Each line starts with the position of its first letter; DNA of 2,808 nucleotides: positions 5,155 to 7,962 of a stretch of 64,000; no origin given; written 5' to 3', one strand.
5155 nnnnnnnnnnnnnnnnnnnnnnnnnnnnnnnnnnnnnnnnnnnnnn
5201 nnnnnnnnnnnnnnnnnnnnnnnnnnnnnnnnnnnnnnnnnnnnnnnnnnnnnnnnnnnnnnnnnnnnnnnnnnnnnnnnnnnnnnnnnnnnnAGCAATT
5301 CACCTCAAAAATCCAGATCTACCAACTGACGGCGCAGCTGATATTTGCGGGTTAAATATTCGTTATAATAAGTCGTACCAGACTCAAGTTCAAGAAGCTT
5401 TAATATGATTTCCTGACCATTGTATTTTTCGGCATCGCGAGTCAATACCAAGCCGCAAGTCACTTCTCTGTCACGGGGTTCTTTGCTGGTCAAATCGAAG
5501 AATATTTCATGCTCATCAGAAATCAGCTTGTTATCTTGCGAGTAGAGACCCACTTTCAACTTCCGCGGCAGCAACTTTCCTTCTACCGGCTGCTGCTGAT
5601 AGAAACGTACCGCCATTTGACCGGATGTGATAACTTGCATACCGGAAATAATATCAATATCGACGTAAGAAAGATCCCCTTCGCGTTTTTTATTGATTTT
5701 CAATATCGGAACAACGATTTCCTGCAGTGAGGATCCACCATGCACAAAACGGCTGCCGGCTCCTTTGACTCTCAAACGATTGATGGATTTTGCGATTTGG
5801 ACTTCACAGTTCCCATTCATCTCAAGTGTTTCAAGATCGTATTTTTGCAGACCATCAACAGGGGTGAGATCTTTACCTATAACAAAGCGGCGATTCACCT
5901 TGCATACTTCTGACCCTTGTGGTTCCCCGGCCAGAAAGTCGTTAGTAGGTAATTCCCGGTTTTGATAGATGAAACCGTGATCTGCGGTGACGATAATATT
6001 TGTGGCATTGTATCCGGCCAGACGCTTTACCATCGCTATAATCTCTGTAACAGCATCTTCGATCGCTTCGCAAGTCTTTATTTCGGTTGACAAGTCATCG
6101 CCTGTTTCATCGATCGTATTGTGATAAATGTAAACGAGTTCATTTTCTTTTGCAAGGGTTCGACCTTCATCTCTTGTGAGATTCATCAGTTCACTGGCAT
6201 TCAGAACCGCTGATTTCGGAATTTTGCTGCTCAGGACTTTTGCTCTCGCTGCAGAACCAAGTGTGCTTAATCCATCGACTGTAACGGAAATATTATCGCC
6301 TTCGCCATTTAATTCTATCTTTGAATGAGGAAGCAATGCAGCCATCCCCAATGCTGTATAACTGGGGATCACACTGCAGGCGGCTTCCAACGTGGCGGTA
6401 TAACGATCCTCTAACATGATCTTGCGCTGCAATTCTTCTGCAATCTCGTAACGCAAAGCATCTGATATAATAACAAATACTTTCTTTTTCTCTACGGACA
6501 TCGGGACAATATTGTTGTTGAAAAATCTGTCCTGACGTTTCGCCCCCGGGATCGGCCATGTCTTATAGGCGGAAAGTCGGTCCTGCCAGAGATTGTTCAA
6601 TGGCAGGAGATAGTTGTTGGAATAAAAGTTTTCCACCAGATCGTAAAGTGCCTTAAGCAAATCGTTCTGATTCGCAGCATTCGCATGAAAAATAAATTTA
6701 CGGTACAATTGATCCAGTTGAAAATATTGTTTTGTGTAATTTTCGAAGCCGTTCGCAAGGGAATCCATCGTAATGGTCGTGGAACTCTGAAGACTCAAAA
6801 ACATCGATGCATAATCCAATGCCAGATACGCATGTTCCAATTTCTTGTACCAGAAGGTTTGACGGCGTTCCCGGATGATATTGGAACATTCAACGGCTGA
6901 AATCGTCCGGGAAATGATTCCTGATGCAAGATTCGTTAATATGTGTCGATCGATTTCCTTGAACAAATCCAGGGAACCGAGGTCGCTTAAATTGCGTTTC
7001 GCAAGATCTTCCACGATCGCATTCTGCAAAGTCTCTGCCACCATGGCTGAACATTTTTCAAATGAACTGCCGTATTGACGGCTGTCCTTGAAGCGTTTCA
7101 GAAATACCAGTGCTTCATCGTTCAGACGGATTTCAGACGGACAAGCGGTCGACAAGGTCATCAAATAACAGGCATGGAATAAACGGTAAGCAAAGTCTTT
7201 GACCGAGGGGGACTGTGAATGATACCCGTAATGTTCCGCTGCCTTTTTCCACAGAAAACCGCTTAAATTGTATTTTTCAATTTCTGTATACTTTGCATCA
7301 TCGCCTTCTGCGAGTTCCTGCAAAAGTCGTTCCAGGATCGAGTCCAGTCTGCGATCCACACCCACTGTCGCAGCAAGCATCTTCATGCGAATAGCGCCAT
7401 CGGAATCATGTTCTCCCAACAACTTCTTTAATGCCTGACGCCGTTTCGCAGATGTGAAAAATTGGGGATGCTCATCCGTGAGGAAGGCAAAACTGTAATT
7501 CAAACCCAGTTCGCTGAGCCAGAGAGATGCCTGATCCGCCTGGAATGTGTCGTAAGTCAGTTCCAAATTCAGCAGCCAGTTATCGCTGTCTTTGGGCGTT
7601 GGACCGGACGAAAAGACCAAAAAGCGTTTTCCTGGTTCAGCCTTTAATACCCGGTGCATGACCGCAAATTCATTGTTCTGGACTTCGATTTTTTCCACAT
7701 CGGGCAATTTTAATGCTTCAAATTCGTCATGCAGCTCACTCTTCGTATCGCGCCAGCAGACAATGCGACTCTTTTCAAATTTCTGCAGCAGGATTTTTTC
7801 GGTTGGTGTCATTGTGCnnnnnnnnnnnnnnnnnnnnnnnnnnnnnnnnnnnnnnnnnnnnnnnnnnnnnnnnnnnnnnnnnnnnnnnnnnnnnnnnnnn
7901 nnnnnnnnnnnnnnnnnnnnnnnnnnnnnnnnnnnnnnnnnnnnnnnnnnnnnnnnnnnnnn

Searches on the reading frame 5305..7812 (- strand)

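Call 40: search_protein_families(library=pfam, max_evalue=0.001, proteins=[window:5305-7812:-])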
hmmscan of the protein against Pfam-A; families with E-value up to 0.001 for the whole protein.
window:5305-7812:- (835 aa): 2 families
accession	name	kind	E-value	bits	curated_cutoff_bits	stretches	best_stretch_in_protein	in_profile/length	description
PF08665.17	PglZ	-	9.4e-58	195.6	25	1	443-620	1-178/179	PglZ domain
PF01663.27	Phosphodiest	-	6.5e-06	26.4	23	1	548-628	157-237/342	Type I phosphodiesterase / nucleotide pyrophosphatase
